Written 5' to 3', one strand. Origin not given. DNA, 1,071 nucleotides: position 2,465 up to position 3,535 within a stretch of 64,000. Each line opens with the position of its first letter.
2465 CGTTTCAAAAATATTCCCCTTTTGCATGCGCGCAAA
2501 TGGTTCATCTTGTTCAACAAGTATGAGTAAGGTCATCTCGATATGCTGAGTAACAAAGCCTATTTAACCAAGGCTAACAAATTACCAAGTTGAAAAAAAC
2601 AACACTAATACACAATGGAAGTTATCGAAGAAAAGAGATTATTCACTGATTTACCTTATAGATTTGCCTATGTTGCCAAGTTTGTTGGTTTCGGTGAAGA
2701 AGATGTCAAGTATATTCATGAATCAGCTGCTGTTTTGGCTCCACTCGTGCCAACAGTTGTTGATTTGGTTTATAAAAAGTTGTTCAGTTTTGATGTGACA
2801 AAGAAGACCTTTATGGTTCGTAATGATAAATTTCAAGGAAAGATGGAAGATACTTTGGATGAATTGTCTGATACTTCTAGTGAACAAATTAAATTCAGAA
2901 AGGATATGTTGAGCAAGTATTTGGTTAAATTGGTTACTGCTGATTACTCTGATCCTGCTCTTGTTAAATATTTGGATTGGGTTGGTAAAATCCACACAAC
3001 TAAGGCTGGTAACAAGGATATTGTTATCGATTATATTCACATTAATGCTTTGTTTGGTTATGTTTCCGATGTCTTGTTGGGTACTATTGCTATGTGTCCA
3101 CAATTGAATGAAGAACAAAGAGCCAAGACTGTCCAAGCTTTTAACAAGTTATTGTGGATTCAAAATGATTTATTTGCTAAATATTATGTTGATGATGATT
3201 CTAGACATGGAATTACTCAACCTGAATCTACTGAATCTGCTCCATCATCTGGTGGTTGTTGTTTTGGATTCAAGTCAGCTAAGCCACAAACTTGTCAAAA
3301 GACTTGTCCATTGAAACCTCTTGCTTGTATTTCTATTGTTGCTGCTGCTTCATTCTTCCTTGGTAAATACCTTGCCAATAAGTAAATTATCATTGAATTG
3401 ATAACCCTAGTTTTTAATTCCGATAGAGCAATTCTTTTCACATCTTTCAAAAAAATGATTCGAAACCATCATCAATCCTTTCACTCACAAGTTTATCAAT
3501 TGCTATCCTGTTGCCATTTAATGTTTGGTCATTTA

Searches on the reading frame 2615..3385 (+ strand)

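Call 35: search_protein_families(library=pfam, proteins=[window:2615-3385:+], max_evalue=0.001)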
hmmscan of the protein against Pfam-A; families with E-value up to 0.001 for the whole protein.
window:2615-3385:+ (256 aa): 1 family
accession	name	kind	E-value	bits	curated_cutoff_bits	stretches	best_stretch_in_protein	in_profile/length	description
PF11563.14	Protoglobin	-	1.7e-41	142.3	25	1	15-196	3-157/158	Protoglobin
